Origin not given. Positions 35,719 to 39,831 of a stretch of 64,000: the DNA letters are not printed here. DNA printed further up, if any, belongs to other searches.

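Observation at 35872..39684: PolC-type replicase that naturally lacks the proofreading exonuclease domain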

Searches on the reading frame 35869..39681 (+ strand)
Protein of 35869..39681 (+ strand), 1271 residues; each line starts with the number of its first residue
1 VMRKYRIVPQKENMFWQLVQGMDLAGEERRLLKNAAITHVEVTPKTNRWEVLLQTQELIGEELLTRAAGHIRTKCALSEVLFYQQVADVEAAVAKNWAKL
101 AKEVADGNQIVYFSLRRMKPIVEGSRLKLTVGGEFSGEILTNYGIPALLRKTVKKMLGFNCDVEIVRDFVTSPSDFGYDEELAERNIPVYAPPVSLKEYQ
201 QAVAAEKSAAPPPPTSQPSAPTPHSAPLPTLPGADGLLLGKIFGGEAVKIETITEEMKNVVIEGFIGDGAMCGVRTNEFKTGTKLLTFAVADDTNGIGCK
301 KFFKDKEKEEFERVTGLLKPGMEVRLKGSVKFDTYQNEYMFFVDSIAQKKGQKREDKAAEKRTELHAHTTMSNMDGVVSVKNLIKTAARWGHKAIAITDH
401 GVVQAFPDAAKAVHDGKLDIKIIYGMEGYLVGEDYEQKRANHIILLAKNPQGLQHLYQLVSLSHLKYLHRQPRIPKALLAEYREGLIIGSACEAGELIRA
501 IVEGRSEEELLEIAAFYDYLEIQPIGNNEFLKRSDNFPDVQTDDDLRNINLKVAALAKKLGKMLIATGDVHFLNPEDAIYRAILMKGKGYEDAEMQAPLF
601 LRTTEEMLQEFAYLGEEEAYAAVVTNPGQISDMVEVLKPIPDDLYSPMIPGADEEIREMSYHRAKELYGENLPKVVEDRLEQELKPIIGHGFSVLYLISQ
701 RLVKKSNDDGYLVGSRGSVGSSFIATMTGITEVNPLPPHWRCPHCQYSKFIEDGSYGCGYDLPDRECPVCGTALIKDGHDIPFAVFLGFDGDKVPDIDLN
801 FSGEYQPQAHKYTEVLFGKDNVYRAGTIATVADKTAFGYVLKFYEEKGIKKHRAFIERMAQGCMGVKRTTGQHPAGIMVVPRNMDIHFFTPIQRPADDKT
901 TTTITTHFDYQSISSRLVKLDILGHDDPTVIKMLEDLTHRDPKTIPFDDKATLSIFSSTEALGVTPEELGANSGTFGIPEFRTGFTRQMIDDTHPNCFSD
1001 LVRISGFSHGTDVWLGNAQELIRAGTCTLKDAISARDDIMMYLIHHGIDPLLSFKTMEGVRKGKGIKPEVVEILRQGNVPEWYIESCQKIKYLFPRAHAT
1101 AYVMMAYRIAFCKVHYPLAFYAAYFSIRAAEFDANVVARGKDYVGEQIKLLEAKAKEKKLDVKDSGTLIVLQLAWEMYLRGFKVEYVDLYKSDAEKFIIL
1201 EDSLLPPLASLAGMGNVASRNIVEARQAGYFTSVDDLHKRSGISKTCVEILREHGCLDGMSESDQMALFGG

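Call 3: search_protein_families(library=pfam, proteins=[window:35869-39681:+], max_evalue=1)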
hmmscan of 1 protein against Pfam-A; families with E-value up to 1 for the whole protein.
window:35869-39681:+ (1271 aa): 12 families
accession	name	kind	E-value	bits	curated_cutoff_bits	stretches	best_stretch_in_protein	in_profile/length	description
PF07733.18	DNA_pol3_alpha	-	1.1e-56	192.8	23.9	1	655-924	2-260/260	Bacterial DNA polymerase III alpha NTPase domain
PF02811.25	PHP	-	1.8e-33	116.6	26.4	1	364-517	1-152/164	PHP domain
PF17657.6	DNA_pol3_finger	-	2.4e-21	76.2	22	1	927-1064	1-147/166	Bacterial DNA polymerase III alpha subunit finger domain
PF14579.12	HHH_6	-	1.1e-10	42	25.6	1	1181-1263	1-86/90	Helix-hairpin-helix motif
PF12836.13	HHH_3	-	4.3e-06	27.2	27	1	1208-1252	16-61/65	Helix-hairpin-helix motif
PF14480.11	DNA_pol3_a_NI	-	0.00027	21.3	22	1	17-74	4-61/72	DNA polymerase III polC-type N-terminus I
PF11490.13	DNA_pol3_a_NII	-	0.00041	20.7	26.3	1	96-166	2-73/117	DNA polymerase III polC-type N-terminus II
PF01336.31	tRNA_anti-codon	-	0.00045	20.5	27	1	278-346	11-72/75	OB-fold nucleic acid binding domain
PF00301.25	Rubredoxin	-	0.026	15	23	1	731-749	26-44/47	Rubredoxin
PF03934.19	T2SSK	-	0.027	15.2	24.2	1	1212-1245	16-49/63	Type II secretion system (T2SS), protein K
PF05480.16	PSMbeta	-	0.17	12.1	25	1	89-106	12-29/43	Phenol-soluble modulin beta protein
PF19335.5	HMBD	-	0.36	11.3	23.6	1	760-776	12-27/28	Heavy metal binding domain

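Call 4: search_protein_families(library=ncbifam, proteins=[window:35869-39681:+], max_evalue=0.01)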
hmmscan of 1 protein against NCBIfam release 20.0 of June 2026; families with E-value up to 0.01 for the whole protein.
window:35869-39681:+ (1271 aa): 23 families
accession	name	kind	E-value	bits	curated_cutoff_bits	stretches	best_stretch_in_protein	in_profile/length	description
NF001688.0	PRK00448.1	equivalog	0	1493.2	873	2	433-1269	607-1444/1445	PolC-type DNA polymerase III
TIGR01405.1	polC_Gram_pos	equivalog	0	1377.6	1043.45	2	433-1269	373-1211/1211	DNA polymerase III subunit alpha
TIGR00594.1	polc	superfamily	2.4e-68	231.2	434.35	3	364-737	3-382/1022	DNA polymerase III subunit alpha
NF005298.0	PRK06826.1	equivalog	4.6e-65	220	1260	3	363-736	6-379/1151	DNA polymerase III subunit alpha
NF004226.0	PRK05673.1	equivalog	5.8e-64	216.5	1002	3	363-737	7-385/1146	DNA polymerase III subunit alpha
NF005617.0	PRK07374.1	equivalog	3e-51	174.5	1653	2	364-736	5-390/1170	DNA polymerase III subunit alpha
NF007079.0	PRK09532.1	equivalog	9.6e-44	149.8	1525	2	364-736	5-388/876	DNA polymerase III subunit alpha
NF004225.0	PRK05672.1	subfamily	1.1e-36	126.3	939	2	363-735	7-372/1047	error-prone DNA polymerase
NF005377.0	PRK06920.1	equivalog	1e-32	113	1806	2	364-736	5-364/1108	DNA polymerase III subunit alpha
NF005516.0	PRK07135.1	equivalog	1.4e-26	93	1084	3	361-462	3-94/974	DNA polymerase III DnaE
NF005582.0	PRK07279.1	equivalog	5.8e-20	71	1279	3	364-462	4-96/1033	DNA polymerase III subunit alpha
NF004550.0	PRK05898.1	equivalog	1.9e-13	49.6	1182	1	670-736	248-315/971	DNA polymerase III subunit alpha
NF047791.1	RNaseRnm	equivalog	2.1e-08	33.8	375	1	363-434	3-72/275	RNase RNM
NF041577.1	nside_bi_sphtase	equivalog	5.9e-06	25.6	400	1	363-436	4-70/276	3',5'-nucleoside bisphosphate phosphatase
NF005616.0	PRK07373.1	equivalog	1e-05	24.3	646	0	1094-1130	38-74/449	DNA polymerase III subunit alpha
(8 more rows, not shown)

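Call 5: search_solved_structures(query=window:35869-39681:+, show_alignments=2)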
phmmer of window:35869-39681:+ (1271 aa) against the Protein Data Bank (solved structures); distinct sequences matched with E-value up to 0.001: 14.
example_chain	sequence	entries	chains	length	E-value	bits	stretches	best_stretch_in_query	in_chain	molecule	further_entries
3f2b_A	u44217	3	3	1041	0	1200.4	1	249-1271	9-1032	DNA-directed DNA polymerase III alpha chain | GEOBACILLUS KAUSTOPHILUS DNA POLC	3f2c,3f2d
9qpc_A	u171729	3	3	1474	0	1084.5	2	431-1269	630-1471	DNA polymerase III PolC-type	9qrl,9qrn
2hpi_A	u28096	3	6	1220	2.3e-30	108.3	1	362-645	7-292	DNA polymerase III alpha subunit | DNA polymerase III subunit alpha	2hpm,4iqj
4jom_A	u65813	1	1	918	4.8e-29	103.9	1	363-736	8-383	DNA polymerase III subunit alpha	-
3e0d_A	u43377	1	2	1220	5.3e-29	103.8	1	362-645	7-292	DNA polymerase III subunit alpha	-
2hnh_A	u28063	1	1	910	7.6e-26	93.3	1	363-736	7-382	DNA polymerase III alpha subunit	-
2hqa_A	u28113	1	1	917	7.8e-26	93.3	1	363-736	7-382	DNA polymerase III alpha subunit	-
5m1s_A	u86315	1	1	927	8.3e-26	93.2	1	363-736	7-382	DNA polymerase III subunit alpha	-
5fku_A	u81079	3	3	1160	3.9e-25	90.9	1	363-736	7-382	DNA POLYMERASE III SUBUNIT ALPHA | DNA POLYMERASE III ALPHA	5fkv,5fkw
5lew_A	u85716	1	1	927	9.1e-23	83.1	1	364-737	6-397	DNA polymerase III subunit alpha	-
7pu7_A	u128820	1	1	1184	2.4e-22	81.7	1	361-737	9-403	DNA polymerase III subunit alpha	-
4gx8_A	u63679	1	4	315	4.4e-10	41.1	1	363-617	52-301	DNA polymerase III subunit epsilon,DNA polymerase III subunit alpha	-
4gx9_A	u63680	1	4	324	4.9e-10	41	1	363-617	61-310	DNA polymerase III subunit epsilon,DNA polymerase III subunit alpha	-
9etk_A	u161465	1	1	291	0.00023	22.2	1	362-487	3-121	Metal-dependent phosphoesterases (PHP family)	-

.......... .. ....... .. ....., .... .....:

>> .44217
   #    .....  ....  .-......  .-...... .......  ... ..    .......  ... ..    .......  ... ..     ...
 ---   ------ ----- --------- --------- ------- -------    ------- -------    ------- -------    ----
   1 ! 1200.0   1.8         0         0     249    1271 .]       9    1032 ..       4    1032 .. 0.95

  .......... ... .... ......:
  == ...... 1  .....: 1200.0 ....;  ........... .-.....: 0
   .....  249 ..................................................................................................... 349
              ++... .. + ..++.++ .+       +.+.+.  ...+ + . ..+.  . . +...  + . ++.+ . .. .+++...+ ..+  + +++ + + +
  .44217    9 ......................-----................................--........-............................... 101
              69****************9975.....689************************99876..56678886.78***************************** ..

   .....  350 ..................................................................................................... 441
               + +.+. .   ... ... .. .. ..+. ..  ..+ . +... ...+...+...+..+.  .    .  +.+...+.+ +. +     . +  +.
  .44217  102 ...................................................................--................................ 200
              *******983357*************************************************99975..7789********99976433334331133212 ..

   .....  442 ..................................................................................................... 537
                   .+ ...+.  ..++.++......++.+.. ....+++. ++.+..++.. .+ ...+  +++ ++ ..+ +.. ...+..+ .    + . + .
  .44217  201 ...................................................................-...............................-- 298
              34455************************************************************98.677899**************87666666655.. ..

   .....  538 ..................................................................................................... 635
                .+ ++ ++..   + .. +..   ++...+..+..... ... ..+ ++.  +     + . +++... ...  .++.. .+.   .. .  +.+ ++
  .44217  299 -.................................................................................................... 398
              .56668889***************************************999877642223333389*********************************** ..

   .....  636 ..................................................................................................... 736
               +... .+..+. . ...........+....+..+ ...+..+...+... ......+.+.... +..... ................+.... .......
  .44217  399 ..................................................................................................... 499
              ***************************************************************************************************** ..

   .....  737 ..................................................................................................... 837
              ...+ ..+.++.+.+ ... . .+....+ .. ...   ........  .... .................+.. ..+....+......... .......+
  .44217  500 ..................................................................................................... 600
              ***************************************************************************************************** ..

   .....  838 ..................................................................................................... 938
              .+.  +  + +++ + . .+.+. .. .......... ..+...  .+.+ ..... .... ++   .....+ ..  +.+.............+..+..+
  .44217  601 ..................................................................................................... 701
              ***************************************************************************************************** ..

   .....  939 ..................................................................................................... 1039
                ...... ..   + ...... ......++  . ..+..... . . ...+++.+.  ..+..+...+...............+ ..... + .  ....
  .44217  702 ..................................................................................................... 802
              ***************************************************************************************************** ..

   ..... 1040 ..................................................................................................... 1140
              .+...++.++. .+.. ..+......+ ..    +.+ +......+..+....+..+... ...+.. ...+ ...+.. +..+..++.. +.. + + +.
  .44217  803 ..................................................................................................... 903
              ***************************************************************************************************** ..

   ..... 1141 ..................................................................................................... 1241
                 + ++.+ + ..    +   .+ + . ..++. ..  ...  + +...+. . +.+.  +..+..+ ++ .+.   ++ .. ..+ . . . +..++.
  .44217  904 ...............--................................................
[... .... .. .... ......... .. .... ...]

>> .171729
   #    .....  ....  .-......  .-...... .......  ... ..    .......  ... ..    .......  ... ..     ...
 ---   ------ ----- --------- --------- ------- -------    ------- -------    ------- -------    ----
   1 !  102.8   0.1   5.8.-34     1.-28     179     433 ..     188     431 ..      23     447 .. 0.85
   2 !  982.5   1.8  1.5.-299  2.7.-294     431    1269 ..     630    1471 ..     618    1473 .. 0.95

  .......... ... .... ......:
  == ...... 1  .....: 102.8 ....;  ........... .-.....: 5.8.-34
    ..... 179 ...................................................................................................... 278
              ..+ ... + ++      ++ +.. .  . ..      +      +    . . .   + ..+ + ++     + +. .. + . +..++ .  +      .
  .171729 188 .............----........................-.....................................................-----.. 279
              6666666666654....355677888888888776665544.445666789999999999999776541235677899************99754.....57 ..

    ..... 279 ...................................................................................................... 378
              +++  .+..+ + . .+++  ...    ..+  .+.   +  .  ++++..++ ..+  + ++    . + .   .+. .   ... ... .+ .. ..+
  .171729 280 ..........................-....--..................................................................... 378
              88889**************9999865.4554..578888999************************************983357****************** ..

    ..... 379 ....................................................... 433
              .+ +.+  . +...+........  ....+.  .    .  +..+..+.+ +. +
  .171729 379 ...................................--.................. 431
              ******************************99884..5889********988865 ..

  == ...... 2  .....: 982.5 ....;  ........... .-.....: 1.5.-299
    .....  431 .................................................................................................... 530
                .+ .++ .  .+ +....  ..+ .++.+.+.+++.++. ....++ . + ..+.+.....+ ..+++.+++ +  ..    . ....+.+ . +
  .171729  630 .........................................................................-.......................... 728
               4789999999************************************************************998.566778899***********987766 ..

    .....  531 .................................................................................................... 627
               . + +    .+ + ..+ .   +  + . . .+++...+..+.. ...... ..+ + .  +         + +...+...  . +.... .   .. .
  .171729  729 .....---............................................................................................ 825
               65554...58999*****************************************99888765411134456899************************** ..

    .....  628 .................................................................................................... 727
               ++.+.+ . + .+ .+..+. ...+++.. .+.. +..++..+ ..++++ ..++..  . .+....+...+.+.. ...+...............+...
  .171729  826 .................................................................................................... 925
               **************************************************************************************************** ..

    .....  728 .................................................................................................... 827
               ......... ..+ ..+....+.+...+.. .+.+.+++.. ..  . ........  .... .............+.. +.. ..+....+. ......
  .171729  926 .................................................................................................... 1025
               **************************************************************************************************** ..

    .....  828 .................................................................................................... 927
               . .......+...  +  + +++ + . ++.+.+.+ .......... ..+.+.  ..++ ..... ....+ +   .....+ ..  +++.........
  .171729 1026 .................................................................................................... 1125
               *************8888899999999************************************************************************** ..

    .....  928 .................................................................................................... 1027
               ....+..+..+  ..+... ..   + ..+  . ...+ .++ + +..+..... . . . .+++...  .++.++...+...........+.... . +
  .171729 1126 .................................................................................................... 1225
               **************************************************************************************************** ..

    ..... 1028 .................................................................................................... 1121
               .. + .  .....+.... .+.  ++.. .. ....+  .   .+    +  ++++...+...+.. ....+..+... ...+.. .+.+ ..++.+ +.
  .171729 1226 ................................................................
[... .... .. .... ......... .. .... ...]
